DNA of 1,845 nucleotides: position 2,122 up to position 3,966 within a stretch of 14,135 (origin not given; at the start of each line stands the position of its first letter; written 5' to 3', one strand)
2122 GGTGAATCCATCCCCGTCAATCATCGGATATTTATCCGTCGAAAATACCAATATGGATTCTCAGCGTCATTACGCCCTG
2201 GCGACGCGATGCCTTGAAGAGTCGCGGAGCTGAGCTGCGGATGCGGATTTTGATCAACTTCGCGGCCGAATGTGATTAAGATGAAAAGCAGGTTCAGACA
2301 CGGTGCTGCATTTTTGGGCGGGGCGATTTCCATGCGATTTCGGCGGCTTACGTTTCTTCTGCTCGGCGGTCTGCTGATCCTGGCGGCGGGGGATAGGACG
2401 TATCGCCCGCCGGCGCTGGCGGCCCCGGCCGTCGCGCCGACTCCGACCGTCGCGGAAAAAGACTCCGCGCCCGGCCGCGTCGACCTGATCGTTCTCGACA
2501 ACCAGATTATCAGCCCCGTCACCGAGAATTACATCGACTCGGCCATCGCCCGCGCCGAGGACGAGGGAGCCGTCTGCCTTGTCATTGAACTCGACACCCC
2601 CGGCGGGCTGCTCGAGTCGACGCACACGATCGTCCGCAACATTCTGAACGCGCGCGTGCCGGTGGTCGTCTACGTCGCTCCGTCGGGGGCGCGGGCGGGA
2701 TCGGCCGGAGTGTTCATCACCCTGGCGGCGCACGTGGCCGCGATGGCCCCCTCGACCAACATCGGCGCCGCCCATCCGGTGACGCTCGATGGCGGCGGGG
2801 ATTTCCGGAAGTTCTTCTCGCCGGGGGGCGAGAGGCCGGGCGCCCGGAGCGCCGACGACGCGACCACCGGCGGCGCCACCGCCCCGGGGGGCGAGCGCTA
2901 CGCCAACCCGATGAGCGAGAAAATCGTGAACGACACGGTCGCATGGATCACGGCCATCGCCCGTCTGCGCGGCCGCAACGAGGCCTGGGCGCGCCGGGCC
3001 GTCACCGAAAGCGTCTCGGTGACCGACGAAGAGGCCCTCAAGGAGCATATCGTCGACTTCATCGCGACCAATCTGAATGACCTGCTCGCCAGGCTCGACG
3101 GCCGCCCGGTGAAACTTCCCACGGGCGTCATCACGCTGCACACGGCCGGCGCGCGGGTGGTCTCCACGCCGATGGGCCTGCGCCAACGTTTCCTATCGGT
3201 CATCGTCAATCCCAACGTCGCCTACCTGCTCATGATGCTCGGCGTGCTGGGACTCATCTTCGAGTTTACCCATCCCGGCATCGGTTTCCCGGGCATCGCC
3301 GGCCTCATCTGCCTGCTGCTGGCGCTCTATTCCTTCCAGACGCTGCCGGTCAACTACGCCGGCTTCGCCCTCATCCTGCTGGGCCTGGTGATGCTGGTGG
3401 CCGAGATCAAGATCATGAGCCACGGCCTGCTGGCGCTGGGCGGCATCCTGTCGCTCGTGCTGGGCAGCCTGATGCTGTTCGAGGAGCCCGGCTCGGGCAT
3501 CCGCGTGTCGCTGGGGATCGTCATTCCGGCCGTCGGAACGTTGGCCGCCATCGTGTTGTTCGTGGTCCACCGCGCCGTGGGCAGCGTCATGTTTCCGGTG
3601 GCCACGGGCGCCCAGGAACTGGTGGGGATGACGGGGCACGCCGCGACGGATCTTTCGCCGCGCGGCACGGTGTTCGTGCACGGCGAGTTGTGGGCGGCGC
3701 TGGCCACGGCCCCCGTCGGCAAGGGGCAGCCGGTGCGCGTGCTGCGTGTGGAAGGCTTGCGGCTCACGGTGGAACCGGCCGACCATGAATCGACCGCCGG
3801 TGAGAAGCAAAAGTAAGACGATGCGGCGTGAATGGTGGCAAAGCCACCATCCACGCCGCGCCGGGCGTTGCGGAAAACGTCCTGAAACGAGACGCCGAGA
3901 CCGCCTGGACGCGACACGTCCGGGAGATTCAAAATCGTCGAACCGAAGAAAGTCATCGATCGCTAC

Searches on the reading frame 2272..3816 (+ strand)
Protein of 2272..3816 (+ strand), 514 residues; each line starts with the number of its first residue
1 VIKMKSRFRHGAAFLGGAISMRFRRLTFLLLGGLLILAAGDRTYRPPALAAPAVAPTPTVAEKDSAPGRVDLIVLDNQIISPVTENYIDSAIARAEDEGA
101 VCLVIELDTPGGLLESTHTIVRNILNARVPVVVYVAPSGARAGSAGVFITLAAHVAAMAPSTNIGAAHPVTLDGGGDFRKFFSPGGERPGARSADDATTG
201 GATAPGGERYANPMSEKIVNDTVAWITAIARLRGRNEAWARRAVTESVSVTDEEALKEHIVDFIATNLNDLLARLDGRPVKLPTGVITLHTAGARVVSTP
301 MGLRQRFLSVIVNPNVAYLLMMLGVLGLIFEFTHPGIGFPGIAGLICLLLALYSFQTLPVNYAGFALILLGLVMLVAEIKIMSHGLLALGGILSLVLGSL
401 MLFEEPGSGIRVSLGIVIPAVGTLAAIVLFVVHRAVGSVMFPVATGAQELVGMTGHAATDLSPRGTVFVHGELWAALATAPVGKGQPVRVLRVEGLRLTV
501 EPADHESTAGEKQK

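Call 3: search_protein_families(library=pfam, proteins=[window:2272-3816:+], max_evalue=0.01)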
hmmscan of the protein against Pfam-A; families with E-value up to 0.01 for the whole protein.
window:2272-3816:+ (514 aa): 3 families
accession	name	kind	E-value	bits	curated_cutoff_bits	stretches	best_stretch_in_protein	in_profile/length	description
PF24961.1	NfeD_membrane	-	5.2e-29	101.1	26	1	315-432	1-117/119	NfeD integral membrane domain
PF25145.1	NfeD1b_N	-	1.9e-17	63.9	40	1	80-175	11-103/189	NfeD1b, N-terminal domain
PF01957.25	NfeD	-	1.2e-16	61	29.1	1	448-502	2-57/57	NfeD-like C-terminal, partner-binding domain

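Call 7: search_protein_families(library=ncbifam, proteins=[window:2272-3816:+], max_evalue=0.01)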
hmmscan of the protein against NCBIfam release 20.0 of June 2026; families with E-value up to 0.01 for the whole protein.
window:2272-3816:+ (514 aa): 2 families
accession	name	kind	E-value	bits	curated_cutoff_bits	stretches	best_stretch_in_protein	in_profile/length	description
TIGR00706.1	SppA_dom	equivalog_domain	1.9e-05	24.4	155.45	1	79-166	10-97/208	signal peptide peptidase SppA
NF047768.1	Clp_like_SDH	equivalog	0.0025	17.3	250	1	91-169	71-144/260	SDH family Clp fold serine proteinase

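Call 24: find_homologous_proteins(query=window:2272-3813:+, max_evalue=1e-20)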
Query window:2272-3813:+ (514 aa): 7943 proteins with E <= 1e-20 among 8000 candidates; the best 120 are listed.
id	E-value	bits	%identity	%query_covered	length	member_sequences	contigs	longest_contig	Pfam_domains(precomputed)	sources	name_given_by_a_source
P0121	0.0e+0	1063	100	96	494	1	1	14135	PF24961.2,PF01957.26,PF25145.2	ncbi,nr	ncbi:MAG: nodulation protein NfeD [bacterium]|nr:nodulation protein NfeD [bacterium]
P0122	3.4e-173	595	62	87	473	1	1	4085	PF24961.2,PF01957.26,PF25145.2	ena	-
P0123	8.8e-173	594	63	86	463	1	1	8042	PF24961.2,PF01957.26,PF25145.2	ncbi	-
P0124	1.6e-171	589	63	85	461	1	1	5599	PF24961.2,PF01957.26,PF25145.2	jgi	-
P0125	3.8e-170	585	63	84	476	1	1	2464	PF24961.2,PF01957.26,PF25145.2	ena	-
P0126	1.0e-169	583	64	84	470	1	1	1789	PF24961.2,PF01957.26,PF25145.2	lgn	-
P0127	1.2e-169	583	61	86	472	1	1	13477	PF24961.2,PF01957.26,PF25145.2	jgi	jgi:membrane-bound serine protease (ClpP class)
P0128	1.3e-169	583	60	93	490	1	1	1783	PF24961.2,PF01957.26,PF25145.2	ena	-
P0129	1.3e-169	583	63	84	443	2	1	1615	PF24961.2,PF01957.26,PF25145.2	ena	-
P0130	1.8e-169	583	63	86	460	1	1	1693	PF24961.2,PF01957.26,PF25145.2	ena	-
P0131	2.8e-169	582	62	85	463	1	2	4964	PF24961.2,PF01957.26,PF25145.2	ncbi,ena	-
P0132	3.1e-169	582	63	85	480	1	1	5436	PF24961.2,PF01957.26,PF25145.2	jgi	jgi:membrane-bound serine protease (ClpP class)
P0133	3.7e-169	582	62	85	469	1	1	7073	PF24961.2,PF01957.26,PF25145.2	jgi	-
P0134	1.4e-168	580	62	88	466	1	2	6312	PF24961.2,PF01957.26,PF25145.2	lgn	-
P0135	2.1e-168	579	61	86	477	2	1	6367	PF24961.2,PF01957.26,PF25145.2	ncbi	-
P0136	1.4e-167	577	63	84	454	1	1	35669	PF24961.2,PF01957.26,PF25145.2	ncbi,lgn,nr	ncbi:MAG: nodulation protein NfeD [Candidatus Omnitrophota bacterium]|nr:nodulation protein NfeD [Ca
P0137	2.4e-167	576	58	88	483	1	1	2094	PF24961.2,PF01957.26,PF25145.2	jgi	jgi:membrane-bound serine protease (ClpP class)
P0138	2.8e-167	575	61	84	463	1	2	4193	PF24961.2,PF01957.26,PF25145.2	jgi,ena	-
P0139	4.0e-167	575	62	84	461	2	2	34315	PF24961.2,PF01957.26,PF25145.2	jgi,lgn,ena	-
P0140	1.1e-166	574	62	84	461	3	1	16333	PF24961.2,PF01957.26,PF25145.2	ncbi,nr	ncbi:MAG: nodulation protein NfeD [Candidatus Omnitrophica bacterium]|nr:nodulation protein NfeD [Ca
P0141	1.1e-166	573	62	86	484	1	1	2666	PF24961.2,PF01957.26,PF25145.2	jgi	jgi:membrane-bound serine protease (ClpP class)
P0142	1.2e-166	573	59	88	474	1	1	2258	PF24961.2,PF01957.26,PF25145.2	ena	-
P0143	4.6e-166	571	61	86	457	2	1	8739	PF24961.2,PF01957.26,PF25145.2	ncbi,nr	ncbi:MAG: nodulation protein NfeD [Candidatus Omnitrophica bacterium]|nr:nodulation protein NfeD [Ca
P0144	6.8e-166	571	62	84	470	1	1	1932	PF24961.2,PF01957.26,PF25145.2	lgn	-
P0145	7.8e-166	571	64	84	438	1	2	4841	PF24961.2,PF01957.26,PF25145.2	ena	-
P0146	8.3e-166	571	62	87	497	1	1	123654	PF24961.2,PF01957.26,PF25145.2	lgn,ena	-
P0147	1.1e-165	570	64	84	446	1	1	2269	PF24961.2,PF01957.26,PF25145.2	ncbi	-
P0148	1.8e-165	570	60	90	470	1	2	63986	PF24961.2,PF01957.26,PF25145.2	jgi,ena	-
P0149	2.0e-165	569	59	90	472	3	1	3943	PF24961.2,PF01957.26,PF25145.2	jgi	-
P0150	2.5e-165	569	61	87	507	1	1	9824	PF24961.2,PF01957.26,PF25145.2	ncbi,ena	-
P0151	3.7e-165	568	61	84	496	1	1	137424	PF24961.2,PF01957.26,PF25145.2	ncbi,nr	ncbi:MAG: nodulation protein NfeD [Candidatus Omnitrophica bacterium]|nr:nodulation protein NfeD [Ca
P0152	4.3e-165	568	62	85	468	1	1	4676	PF24961.2,PF01957.26,PF25145.2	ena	-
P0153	5.7e-165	568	60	85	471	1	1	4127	PF24961.2,PF01957.26,PF25145.2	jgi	jgi:membrane-bound serine protease (ClpP class)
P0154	1.3e-164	567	62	84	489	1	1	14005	PF24961.2,PF01957.26,PF25145.2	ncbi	-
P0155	1.8e-164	566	61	87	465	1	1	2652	PF24961.2,PF01957.26,PF25145.2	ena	-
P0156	2.3e-164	566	62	85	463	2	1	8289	PF24961.2,PF01957.26,PF25145.2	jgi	-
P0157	3.5e-164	565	62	86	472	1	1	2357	PF24961.2,PF01957.26,PF25145.2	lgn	-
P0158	4.3e-164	565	61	87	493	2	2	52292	PF24961.2,PF01957.26,PF25145.2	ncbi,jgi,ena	-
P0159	4.6e-164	565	61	84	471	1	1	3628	PF24961.2,PF01957.26,PF25145.2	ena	-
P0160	5.0e-164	565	61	91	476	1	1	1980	PF24961.2,PF01957.26,PF25145.2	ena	-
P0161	5.3e-164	565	61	84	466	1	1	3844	PF24961.2,PF01957.26,PF25145.2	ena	-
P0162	1.1e-163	564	60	87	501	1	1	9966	PF24961.2,PF01957.26,PF25145.2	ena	-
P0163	1.1e-163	564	60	84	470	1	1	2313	PF24961.2,PF01957.26,PF25145.2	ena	-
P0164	1.1e-163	564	61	85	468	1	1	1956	PF24961.2,PF01957.26,PF25145.2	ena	-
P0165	2.1e-163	563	59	88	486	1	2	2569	PF24961.2,PF01957.26,PF25145.2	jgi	-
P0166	4.0e-163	562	61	85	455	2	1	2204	PF24961.2,PF01957.26,PF25145.2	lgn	-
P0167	4.4e-163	562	61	84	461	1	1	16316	PF24961.2,PF01957.26,PF25145.2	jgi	jgi:membrane-bound serine protease (ClpP class)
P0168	5.8e-163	561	61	85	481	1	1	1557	PF24961.2,PF01957.26,PF25145.2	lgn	-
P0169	6.6e-163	561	62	84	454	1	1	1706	PF24961.2,PF01957.26,PF25145.2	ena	-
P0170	7.1e-163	561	62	84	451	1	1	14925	PF24961.2,PF01957.26,PF25145.2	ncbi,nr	ncbi:MAG: nodulation protein NfeD [Candidatus Omnitrophica bacterium]|nr:nodulation protein NfeD [Ca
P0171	1.4e-162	560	62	84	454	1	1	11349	PF24961.2,PF01957.26,PF25145.2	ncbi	-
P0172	1.5e-162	560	59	89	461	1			PF24961.2,PF01957.26,PF25145.2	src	-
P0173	1.7e-162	560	60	84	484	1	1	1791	PF24961.2,PF01957.26,PF25145.2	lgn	-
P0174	2.4e-162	559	61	84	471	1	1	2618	PF24961.2,PF01957.26,PF25145.2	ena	-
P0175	2.6e-162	559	64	85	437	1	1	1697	PF24961.2,PF01957.26,PF25145.2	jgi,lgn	jgi:membrane-bound serine protease (ClpP class)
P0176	2.7e-162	559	61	84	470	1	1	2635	PF24961.2,PF01957.26,PF25145.2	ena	-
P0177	2.7e-162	559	60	89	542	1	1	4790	PF24961.2,PF01957.26,PF25145.2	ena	-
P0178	3.5e-162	559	62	84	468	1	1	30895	PF24961.2,PF01957.26,PF25145.2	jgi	jgi:membrane-bound serine protease (ClpP class)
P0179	4.6e-162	558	60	85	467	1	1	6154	PF24961.2,PF01957.26,PF25145.2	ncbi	-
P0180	5.0e-162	558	59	85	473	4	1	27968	PF24961.2,PF01957.26,PF25145.2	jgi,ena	-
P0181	7.5e-162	558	58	87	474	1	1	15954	PF24961.2,PF01957.26,PF25145.2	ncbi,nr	ncbi:MAG: nodulation protein NfeD [Candidatus Sumerlaeota bacterium]|nr:nodulation protein NfeD [Can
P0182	9.6e-162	557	61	84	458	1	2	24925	PF24961.2,PF01957.26,PF25145.2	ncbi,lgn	-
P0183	1.1e-161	557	62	85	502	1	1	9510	PF24961.2,PF01957.26,PF25145.2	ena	-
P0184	1.2e-161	557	60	85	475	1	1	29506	PF24961.2,PF01957.26,PF25145.2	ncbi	-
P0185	1.3e-161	557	60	86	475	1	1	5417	PF24961.2,PF01957.26,PF25145.2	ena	-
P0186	1.3e-161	557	62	85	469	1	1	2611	PF24961.2,PF01957.26,PF25145.2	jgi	jgi:membrane-bound serine protease (ClpP class)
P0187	1.6e-161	556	61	87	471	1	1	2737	PF24961.2,PF01957.26,PF25145.2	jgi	-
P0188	1.6e-161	556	58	85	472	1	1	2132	PF24961.2,PF01957.26,PF25145.2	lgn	-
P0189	1.6e-161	556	63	85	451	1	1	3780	PF24961.2,PF01957.26,PF25145.2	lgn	-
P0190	2.7e-161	556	61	84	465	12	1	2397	PF24961.2,PF01957.26,PF25145.2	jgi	jgi:membrane-bound serine protease (ClpP class)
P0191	2.7e-161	556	62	84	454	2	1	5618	PF24961.2,PF01957.26,PF25145.2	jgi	-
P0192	3.0e-161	556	58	88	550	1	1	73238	PF24961.2,PF01957.26,PF25145.2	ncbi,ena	-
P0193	3.8e-161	555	60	84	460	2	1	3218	PF24961.2,PF01957.26,PF25145.2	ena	-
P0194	4.9e-161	555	58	89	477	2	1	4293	PF24961.2,PF01957.26,PF25145.2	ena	-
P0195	5.4e-161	555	61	84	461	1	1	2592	PF24961.2,PF01957.26,PF25145.2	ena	-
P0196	5.8e-161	555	59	85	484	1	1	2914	PF24961.2,PF01957.26,PF25145.2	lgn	-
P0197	1.1e-160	554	59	85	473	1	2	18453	PF24961.2,PF01957.26,PF25145.2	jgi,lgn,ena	jgi:membrane-bound serine protease (ClpP class)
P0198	1.1e-160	554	60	84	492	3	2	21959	PF24961.2,PF01957.26,PF25145.2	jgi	-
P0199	1.2e-160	554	58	91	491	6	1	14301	PF24961.2,PF01957.26,PF25145.2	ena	-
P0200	1.2e-160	554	61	84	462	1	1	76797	PF24961.2,PF01957.26,PF25145.2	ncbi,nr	ncbi:MAG: nodulation protein NfeD [Candidatus Omnitrophica bacterium]|nr:nodulation protein NfeD [Ca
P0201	1.3e-160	554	62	84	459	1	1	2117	PF24961.2,PF01957.26,PF25145.2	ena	-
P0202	1.4e-160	553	60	84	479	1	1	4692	PF24961.2,PF01957.26,PF25145.2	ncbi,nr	ncbi:MAG: nodulation protein NfeD [Candidatus Omnitrophica bacterium]|nr:nodulation protein NfeD [Ca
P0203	1.5e-160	553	59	87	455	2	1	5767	PF24961.2,PF01957.26,PF25145.2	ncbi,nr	ncbi:hypothetical protein AMJ85_09295 [candidate division BRC1 bacterium SM23_51]|nr:MAG: hypothetic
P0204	2.8e-160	552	60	85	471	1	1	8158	PF24961.2,PF01957.26,PF25145.2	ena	-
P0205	2.9e-160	552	60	85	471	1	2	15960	PF24961.2,PF01957.26,PF25145.2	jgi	-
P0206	3.7e-160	552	61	86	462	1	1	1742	PF24961.2,PF01957.26,PF25145.2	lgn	-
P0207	4.4e-160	552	61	84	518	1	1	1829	PF24961.2,PF01957.26,PF25145.2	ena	-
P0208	4.5e-160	552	60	85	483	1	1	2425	PF24961.2,PF01957.26,PF25145.2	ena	-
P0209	4.6e-160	552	60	85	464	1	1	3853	PF24961.2,PF01957.26,PF25145.2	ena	-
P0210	6.1e-160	551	61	86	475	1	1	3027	PF24961.2,PF01957.26,PF25145.2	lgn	-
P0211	7.0e-160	551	59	85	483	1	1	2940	PF24961.2,PF01957.26,PF25145.2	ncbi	-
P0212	7.4e-160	551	61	85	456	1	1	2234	PF24961.2,PF01957.26,PF25145.2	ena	-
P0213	7.6e-160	551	61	85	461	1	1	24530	PF24961.2,PF01957.26,PF25145.2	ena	-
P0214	1.1e-159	550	58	86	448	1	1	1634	PF24961.2,PF01957.26,PF25145.2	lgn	-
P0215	1.3e-159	550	61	84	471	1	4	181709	PF24961.2,PF01957.26,PF25145.2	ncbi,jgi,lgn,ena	-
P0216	1.6e-159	550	61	84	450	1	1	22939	PF24961.2,PF01957.26,PF25145.2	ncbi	-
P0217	1.7e-159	550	58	87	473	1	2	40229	PF24961.2,PF01957.26,PF25145.2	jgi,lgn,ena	-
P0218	1.8e-159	550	58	87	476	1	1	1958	PF24961.2,PF01957.26,PF25145.2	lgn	-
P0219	1.9e-159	550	59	90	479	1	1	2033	PF24961.2,PF01957.26,PF25145.2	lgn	-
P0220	2.4e-159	549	60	84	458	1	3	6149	PF24961.2,PF01957.26,PF25145.2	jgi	-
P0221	2.8e-159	549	60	84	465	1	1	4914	PF24961.2,PF01957.26,PF25145.2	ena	-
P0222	3.6e-159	549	62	84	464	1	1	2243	PF24961.2,PF01957.26,PF25145.2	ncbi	-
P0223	4.2e-159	549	62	84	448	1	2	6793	PF24961.2,PF01957.26,PF25145.2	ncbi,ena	-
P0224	4.5e-159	548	60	85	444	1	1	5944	PF24961.2,PF01957.26,PF25145.2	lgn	-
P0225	5.9e-159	548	58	87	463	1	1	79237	PF24961.2,PF01957.26,PF25145.2,PF01972.22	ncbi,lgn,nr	ncbi:MAG: nodulation protein NfeD [Candidatus Omnitrophica bacterium]|nr:nodulation protein NfeD [Ca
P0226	7.1e-159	548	61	84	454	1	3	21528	PF24961.2,PF01957.26,PF25145.2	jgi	-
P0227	7.4e-159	548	61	85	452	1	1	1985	PF24961.2,PF01957.26,PF25145.2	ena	-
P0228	8.6e-159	547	60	85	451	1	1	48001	PF24961.2,PF01957.26,PF25145.2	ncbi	-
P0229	8.9e-159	547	60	84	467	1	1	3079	PF24961.2,PF01957.26,PF25145.2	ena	-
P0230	9.3e-159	547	60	84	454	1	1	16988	PF24961.2,PF01957.26,PF25145.2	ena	-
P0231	1.3e-158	547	60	84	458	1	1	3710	PF24961.2,PF01957.26,PF25145.2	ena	-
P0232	1.5e-158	547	61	86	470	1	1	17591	PF24961.2,PF01957.26,PF25145.2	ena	-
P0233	1.6e-158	547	59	85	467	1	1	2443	PF24961.2,PF01957.26,PF25145.2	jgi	jgi:membrane-bound serine protease (ClpP class)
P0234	1.7e-158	546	61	85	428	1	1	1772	PF24961.2,PF01957.26,PF25145.2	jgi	jgi:membrane-bound serine protease (ClpP class)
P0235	1.9e-158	546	60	85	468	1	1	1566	PF24961.2,PF01957.26,PF25145.2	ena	-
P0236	2.4e-158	546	62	84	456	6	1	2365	PF24961.2,PF01957.26,PF25145.2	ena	-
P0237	2.5e-158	546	59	87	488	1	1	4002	PF24961.2,PF01957.26,PF25145.2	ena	-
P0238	2.8e-158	546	61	84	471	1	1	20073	PF24961.2,PF01957.26,PF25145.2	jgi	-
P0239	2.8e-158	546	60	86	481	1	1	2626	PF24961.2,PF01957.26,PF25145.2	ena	-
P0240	3.7e-158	545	62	84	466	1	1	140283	PF24961.2,PF01957.26,PF25145.2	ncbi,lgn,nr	ncbi:MAG: nodulation protein NfeD [Candidatus Omnitrophica bacterium]|nr:nodulation protein NfeD [Ca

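Call 25: find_encoding_contigs(protein=P0123, flank=4000, max_places=1)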
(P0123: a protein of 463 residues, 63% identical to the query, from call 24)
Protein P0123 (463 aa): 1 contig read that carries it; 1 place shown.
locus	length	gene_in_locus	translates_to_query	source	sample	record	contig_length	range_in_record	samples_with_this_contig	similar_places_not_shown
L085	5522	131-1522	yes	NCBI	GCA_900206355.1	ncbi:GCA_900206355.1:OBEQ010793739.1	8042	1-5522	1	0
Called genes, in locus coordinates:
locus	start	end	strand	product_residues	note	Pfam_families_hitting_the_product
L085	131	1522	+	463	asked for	PF25145:NfeD1b_N, PF24961:NfeD_membrane, PF01957:NfeD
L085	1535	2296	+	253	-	PF01145:Band_7, PF13421:Band_7_1 (weak)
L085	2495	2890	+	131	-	PF00072:Response_reg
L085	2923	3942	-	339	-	PF03255:ACCA, PF01039:Carboxyl_trans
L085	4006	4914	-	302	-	PF09976:TPR_21 (faint), PF07719:TPR_2 (faint), PF13424:TPR_12 (faint), PF13525:YfiO (weak), PF14559:TPR_19, PF13174:TPR_6 (weak), PF01476:LysM, PF03734:YkuD, +1 more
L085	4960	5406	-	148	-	PF02681:DUF212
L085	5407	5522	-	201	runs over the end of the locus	-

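Call 26: find_encoding_contigs(protein=P0127, flank=4000, max_places=1)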
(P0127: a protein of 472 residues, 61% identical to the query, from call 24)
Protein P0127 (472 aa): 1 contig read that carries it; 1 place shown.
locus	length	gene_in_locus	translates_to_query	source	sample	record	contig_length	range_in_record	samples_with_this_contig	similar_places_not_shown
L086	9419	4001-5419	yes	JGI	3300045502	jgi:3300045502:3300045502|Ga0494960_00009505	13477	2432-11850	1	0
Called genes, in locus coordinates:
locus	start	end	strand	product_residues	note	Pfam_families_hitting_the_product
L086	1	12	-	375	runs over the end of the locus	PF05643:GNA1162-like (weak), PF13036:LpoB (faint), PF05643:GNA1162-like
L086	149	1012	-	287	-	PF25231:DUF7847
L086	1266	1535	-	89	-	PF08712:Nfu_N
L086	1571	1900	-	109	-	PF14808:TMEM164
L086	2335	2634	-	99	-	-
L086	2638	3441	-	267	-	PF01261:AP_endonuc_2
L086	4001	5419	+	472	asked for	PF25145:NfeD1b_N, PF24961:NfeD_membrane, PF01957:NfeD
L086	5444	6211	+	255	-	PF01145:Band_7, PF13421:Band_7_1 (weak)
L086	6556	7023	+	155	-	-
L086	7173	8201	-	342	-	PF03255:ACCA, PF01039:Carboxyl_trans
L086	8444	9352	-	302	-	PF07719:TPR_2 (faint), PF13424:TPR_12, PF13525:YfiO (weak), PF13432:TPR_16, PF14559:TPR_19, PF13174:TPR_6, PF01476:LysM, PF03734:YkuD, +1 more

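Call 27: find_encoding_contigs(protein=P0122, flank=4000, max_places=1)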
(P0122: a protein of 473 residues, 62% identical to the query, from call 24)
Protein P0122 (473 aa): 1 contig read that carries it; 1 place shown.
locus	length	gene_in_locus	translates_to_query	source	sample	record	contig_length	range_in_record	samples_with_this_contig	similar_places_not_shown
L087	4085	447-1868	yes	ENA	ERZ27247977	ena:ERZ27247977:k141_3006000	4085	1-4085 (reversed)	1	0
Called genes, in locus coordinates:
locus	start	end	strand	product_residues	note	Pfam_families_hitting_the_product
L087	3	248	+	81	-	?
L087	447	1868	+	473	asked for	PF25145:NfeD1b_N, PF24961:NfeD_membrane, PF01957:NfeD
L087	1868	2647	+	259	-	PF01145:Band_7, PF13421:Band_7_1 (weak)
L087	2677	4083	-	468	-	?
